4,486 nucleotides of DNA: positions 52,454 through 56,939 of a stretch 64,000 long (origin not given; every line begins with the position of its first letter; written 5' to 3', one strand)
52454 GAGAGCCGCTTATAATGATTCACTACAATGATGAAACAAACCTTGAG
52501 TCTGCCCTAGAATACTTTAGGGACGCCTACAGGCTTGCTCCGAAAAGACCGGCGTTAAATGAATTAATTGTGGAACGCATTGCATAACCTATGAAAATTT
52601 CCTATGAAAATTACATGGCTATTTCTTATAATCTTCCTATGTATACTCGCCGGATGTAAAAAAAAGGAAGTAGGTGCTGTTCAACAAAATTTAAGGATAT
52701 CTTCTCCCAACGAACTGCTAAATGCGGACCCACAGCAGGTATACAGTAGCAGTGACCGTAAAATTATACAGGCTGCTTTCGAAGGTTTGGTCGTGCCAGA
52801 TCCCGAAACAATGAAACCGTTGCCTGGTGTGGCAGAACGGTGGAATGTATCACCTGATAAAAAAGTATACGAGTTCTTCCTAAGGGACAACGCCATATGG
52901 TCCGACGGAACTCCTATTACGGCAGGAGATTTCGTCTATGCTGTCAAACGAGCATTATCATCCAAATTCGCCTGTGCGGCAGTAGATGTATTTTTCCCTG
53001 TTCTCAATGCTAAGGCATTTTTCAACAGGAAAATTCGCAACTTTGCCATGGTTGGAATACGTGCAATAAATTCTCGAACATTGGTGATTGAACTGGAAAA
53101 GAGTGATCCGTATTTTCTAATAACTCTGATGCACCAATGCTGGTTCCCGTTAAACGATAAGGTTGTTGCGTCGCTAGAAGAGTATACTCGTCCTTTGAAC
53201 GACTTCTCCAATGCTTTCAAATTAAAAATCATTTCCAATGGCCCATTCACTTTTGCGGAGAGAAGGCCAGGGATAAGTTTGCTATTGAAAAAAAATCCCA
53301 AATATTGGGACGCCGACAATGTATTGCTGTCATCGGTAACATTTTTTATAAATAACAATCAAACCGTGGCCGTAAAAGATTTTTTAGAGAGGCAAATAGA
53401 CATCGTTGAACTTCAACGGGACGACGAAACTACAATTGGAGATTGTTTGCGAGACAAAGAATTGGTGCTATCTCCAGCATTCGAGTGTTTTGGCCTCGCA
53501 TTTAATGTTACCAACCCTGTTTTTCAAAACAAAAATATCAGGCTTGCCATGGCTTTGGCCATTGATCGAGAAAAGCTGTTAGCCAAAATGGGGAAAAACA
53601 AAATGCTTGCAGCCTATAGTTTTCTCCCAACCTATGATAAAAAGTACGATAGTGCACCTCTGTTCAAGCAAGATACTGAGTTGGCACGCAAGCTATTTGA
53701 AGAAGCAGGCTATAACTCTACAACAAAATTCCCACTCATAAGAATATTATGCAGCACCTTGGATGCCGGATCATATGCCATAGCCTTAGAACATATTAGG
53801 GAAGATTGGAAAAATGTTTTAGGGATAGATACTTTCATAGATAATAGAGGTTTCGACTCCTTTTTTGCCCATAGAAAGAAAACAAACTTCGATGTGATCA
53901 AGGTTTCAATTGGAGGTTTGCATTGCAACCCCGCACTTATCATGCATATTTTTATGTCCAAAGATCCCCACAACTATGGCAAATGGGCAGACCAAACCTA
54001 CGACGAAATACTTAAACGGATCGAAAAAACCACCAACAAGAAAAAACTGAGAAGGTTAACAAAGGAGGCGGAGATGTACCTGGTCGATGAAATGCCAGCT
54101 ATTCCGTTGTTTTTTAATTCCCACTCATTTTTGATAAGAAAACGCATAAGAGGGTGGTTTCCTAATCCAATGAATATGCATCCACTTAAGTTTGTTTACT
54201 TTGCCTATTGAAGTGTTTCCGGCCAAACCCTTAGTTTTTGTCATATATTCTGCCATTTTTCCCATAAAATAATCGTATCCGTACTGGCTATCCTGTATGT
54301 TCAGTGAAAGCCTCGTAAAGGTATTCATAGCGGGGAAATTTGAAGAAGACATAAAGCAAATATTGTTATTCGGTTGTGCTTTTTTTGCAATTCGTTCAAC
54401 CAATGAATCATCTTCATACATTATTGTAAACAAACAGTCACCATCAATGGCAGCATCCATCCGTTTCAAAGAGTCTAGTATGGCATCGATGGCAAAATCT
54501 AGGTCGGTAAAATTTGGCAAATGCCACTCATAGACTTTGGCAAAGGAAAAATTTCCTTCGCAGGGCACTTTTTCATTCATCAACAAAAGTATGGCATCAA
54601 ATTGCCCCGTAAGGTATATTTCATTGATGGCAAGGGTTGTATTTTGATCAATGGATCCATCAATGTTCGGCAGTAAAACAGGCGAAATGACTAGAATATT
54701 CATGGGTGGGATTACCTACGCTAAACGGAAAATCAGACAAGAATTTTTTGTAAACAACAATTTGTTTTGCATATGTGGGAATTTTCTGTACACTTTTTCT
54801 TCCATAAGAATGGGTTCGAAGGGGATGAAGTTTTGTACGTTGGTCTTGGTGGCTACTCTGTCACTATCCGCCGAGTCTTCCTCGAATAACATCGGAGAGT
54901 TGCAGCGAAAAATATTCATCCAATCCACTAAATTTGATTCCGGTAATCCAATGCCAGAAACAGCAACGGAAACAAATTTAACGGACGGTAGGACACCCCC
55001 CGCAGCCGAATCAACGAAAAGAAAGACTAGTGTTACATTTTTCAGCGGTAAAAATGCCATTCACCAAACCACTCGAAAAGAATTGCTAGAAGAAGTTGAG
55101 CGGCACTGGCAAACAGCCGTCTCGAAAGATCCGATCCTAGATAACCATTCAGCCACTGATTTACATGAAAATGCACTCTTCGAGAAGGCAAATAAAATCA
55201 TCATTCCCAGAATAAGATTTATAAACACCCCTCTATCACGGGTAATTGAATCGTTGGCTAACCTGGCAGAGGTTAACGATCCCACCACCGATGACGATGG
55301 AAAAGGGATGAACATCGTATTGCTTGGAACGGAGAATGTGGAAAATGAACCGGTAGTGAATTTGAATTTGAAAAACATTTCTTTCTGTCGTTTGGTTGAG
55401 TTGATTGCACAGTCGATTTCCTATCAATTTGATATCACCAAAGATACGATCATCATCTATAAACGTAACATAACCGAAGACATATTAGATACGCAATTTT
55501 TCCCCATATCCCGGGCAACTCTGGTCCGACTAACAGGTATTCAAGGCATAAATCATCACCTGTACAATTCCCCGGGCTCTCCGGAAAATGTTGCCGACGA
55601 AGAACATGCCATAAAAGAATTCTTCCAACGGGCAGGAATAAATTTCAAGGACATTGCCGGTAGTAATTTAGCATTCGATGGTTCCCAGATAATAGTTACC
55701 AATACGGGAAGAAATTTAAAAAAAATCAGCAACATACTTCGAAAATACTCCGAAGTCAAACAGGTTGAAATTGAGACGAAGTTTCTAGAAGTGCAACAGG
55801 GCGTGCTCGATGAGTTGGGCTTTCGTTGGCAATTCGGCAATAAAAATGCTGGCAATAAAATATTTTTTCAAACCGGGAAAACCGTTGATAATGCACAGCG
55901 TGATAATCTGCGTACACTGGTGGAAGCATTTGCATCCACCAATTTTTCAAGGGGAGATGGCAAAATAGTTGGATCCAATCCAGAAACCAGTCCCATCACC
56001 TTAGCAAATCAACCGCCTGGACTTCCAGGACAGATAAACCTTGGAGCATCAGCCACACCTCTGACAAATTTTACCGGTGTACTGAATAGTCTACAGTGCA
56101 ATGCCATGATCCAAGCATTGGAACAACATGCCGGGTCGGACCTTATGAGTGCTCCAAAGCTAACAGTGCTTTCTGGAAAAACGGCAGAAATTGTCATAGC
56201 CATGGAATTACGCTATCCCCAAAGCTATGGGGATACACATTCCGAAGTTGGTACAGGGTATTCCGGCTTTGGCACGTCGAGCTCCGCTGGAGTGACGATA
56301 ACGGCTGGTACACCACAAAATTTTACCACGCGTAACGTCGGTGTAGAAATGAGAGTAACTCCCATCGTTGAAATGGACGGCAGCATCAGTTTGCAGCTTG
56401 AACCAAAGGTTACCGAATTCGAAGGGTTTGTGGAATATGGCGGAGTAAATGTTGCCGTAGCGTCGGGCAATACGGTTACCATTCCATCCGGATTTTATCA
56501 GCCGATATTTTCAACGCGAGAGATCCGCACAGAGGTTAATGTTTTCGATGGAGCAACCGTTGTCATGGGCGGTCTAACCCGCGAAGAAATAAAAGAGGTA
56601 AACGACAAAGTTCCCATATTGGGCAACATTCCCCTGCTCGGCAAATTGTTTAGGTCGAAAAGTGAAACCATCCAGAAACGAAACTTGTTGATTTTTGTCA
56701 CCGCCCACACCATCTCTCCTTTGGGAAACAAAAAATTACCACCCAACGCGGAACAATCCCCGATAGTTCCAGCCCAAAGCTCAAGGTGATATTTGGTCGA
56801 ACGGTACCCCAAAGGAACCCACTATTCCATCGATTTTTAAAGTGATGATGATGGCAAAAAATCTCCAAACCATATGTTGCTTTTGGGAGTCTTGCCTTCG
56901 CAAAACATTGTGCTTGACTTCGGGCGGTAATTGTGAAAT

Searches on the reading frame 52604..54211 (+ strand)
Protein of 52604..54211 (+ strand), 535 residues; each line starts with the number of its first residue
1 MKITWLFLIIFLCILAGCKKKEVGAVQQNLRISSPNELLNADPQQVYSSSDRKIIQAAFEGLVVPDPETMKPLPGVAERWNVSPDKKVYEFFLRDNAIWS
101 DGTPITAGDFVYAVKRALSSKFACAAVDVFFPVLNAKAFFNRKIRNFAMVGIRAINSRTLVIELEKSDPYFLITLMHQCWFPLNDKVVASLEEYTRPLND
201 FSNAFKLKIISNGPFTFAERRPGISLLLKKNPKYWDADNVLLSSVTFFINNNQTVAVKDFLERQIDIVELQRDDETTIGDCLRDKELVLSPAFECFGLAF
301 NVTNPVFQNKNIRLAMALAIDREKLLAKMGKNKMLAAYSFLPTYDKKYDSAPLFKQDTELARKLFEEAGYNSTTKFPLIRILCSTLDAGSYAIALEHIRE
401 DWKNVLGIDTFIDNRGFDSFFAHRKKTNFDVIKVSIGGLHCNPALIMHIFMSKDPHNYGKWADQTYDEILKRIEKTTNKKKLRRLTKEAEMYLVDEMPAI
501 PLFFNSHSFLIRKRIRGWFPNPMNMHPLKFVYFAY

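Call 61: search_protein_families(library=pfam, proteins=[window:52604-54211:+], max_evalue=0.00001)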
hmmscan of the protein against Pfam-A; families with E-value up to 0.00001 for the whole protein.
window:52604-54211:+ (535 aa): 1 family
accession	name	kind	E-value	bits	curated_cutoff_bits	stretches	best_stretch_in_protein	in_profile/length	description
PF00496.27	SBP_bac_5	-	1.4e-64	219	32.4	1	72-453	2-363/368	Bacterial extracellular solute-binding proteins, family 5 Middle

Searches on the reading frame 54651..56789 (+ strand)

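Call 61: search_protein_families(library=pfam, proteins=[window:54651-56789:+], max_evalue=0.00001)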
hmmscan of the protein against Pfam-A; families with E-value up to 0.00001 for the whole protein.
window:54651-56789:+ (712 aa): 1 family
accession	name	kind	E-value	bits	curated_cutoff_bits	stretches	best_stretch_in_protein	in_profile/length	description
PF00263.26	Secretin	-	9.6e-36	123.4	27.5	1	489-687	1-167/169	Bacterial type II and III secretion system protein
